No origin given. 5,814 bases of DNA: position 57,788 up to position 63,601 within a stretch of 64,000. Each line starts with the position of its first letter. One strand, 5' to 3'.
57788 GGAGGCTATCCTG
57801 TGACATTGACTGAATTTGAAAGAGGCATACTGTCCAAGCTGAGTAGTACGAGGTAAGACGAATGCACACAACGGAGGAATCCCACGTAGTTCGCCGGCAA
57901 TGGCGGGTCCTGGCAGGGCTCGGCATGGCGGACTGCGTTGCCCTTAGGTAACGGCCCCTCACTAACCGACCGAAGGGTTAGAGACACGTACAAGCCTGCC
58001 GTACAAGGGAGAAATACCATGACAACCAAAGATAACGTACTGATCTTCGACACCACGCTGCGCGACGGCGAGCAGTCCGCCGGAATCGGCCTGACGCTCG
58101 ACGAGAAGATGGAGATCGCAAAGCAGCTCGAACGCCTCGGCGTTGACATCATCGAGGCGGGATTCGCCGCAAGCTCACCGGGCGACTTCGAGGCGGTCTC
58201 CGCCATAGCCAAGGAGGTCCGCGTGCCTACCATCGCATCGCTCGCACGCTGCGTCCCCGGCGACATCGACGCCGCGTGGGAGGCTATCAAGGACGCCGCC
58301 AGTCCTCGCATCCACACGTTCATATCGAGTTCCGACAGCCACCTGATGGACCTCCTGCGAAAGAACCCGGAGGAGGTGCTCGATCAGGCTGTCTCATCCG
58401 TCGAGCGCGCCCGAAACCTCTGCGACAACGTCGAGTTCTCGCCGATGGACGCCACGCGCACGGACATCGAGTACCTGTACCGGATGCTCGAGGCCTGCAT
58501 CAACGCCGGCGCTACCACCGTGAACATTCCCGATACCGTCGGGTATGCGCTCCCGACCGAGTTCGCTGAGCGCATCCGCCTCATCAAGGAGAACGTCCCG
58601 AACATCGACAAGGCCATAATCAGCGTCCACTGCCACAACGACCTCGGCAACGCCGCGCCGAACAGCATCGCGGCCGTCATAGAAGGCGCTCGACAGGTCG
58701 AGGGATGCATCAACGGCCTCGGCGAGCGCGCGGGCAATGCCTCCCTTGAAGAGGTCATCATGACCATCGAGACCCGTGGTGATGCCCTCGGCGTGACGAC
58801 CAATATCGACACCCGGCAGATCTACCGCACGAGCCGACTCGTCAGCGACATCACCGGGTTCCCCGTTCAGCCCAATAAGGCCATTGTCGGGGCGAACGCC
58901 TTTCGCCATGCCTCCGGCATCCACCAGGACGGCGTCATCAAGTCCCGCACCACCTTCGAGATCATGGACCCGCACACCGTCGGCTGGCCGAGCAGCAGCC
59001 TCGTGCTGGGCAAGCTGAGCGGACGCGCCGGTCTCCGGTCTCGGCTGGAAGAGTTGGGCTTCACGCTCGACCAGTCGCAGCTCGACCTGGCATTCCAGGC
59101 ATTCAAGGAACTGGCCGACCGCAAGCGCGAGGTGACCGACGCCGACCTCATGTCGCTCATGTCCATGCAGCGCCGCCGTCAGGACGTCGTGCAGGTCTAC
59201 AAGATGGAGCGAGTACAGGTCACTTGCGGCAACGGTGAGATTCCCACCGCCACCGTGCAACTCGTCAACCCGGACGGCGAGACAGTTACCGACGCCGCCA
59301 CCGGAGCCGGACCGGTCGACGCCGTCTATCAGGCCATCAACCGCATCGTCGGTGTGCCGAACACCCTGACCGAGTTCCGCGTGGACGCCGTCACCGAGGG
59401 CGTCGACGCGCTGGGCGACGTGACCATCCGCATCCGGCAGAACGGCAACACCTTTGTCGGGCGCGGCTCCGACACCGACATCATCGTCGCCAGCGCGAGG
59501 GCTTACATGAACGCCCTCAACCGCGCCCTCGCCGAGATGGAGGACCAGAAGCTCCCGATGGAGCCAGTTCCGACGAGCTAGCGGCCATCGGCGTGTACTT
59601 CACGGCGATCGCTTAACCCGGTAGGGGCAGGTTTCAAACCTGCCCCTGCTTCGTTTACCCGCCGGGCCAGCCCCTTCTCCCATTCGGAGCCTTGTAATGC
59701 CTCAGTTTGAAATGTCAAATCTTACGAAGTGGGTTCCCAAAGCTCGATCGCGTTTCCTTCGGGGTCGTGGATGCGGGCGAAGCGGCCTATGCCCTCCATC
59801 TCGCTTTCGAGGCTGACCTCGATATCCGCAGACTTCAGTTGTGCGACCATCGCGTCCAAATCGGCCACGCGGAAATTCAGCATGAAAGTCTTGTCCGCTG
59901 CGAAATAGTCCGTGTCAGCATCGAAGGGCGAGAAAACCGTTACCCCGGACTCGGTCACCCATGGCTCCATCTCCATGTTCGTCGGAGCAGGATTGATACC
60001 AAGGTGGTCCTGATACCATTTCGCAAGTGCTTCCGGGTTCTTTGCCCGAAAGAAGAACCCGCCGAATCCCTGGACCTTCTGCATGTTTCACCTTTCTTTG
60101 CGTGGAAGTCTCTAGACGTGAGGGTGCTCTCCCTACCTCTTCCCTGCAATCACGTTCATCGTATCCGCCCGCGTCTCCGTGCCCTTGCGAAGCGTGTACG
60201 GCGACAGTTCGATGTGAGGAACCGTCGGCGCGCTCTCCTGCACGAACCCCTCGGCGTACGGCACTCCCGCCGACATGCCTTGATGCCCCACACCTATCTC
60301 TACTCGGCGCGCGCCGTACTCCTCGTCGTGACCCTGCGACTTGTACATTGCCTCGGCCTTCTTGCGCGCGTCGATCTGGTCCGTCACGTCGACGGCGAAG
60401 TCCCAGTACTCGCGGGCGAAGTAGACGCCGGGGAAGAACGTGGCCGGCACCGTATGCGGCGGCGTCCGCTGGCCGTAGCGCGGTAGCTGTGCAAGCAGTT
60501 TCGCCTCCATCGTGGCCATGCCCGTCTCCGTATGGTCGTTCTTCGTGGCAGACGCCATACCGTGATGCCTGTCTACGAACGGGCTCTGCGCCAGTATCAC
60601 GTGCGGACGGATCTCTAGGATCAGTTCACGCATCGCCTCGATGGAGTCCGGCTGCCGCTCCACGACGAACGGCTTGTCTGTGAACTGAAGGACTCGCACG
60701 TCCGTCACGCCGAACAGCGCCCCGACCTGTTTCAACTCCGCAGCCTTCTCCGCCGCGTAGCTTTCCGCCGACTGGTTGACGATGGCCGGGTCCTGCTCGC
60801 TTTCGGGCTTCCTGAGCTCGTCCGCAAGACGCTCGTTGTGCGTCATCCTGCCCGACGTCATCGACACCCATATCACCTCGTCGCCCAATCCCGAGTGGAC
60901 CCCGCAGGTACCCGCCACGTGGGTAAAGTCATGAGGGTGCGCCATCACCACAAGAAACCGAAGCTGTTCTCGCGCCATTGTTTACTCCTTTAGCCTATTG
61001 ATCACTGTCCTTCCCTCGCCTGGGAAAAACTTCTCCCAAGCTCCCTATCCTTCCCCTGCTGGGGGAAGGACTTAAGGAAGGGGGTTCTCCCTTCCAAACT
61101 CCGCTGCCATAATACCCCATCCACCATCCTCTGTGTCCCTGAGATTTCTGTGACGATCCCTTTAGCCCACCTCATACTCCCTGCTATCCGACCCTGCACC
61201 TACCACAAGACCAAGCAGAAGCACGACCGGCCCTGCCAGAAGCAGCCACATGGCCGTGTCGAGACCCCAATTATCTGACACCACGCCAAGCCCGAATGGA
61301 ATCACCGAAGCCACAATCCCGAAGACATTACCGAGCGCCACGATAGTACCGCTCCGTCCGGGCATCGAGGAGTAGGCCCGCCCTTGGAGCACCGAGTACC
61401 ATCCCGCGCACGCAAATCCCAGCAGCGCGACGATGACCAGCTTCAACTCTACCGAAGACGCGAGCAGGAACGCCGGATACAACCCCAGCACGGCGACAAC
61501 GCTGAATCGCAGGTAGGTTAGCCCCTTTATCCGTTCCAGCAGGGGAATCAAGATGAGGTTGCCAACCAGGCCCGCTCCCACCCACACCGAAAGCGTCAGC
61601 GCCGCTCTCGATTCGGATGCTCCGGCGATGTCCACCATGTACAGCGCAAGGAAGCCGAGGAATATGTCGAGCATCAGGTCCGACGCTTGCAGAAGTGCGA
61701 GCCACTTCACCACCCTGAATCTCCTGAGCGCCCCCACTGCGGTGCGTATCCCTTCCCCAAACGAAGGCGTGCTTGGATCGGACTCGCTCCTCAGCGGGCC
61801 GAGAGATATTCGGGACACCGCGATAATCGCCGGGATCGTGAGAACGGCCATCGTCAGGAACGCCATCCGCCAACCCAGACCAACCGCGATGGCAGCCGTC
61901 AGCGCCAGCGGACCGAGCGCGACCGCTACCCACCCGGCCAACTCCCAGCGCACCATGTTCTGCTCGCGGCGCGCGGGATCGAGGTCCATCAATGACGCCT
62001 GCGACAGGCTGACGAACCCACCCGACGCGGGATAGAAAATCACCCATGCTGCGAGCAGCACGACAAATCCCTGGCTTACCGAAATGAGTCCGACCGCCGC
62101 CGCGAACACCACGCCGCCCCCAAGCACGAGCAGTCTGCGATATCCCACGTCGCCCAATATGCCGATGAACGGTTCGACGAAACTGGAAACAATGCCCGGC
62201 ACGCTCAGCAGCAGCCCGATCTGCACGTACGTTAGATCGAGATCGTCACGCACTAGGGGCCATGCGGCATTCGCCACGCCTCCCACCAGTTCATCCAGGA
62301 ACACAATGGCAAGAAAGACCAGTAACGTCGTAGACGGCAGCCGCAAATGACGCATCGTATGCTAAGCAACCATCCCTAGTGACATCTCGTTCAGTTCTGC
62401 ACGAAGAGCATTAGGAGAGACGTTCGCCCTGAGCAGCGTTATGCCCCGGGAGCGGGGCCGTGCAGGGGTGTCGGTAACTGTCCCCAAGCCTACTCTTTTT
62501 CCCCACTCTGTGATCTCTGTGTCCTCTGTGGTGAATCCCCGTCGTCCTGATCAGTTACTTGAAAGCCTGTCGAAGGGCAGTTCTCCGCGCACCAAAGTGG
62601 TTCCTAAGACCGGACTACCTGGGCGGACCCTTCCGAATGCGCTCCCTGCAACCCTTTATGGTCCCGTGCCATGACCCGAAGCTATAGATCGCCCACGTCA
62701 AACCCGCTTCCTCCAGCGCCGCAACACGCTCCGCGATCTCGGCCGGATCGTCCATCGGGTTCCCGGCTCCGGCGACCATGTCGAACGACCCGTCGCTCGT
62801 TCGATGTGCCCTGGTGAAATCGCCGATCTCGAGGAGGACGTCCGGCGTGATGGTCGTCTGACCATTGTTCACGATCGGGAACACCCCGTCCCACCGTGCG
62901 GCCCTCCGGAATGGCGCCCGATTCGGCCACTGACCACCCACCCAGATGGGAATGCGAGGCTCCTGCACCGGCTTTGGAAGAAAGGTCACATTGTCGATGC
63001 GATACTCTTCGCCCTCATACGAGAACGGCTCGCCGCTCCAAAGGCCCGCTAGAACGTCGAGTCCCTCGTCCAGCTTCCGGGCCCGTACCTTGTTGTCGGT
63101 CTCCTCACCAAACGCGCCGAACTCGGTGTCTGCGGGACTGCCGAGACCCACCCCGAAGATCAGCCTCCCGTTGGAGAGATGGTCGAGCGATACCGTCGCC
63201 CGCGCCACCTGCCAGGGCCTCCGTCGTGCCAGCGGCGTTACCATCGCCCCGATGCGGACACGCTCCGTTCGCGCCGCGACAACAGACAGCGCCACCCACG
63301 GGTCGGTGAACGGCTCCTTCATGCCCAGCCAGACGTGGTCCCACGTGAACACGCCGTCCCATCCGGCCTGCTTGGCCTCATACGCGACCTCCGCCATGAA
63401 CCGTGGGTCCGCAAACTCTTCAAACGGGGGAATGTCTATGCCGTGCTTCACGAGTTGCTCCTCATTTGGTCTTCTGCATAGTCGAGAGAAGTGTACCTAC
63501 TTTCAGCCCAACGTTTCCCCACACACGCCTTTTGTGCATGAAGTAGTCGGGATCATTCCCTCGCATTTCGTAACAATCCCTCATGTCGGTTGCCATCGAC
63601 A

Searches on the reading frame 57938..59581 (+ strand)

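Call 80: search_protein_families(library=pfam, proteins=[window:57938-59581:+], max_evalue=0.001)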
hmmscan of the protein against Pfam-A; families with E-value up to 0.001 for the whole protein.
window:57938-59581:+ (547 aa): 3 families
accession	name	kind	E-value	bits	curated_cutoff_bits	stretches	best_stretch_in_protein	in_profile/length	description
PF00682.25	HMGL-like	-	2.8e-91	306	29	1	34-302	2-260/260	HMGL-like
PF08502.15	LeuA_dimer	-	3e-39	134.3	24.9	1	398-531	1-131/131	LeuA allosteric (dimerisation) domain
PF22617.1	HCS_D2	-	1.3e-26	93.2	27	1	316-396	1-81/82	Homocitrate synthase post-HMGL domain-like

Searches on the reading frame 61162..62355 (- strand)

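Call 80: search_protein_families(library=pfam, proteins=[window:61162-62355:-], max_evalue=0.001)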
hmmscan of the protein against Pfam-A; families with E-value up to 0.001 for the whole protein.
window:61162-62355:- (397 aa): 1 family
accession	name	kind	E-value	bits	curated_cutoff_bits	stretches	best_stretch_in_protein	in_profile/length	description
PF07690.21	MFS_1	-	7.2e-27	94.6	33.4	1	16-351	3-344/347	Major Facilitator Superfamily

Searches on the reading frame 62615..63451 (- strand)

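Call 80: search_protein_families(library=pfam, proteins=[window:62615-63451:-], max_evalue=0.001)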
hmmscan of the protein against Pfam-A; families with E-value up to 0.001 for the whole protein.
window:62615-63451:- (278 aa): 1 family
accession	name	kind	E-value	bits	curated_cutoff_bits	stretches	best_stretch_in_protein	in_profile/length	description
PF00296.26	Bac_luciferase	-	1.7e-40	139.8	27.9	1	15-177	21-176/314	Luciferase-like monooxygenase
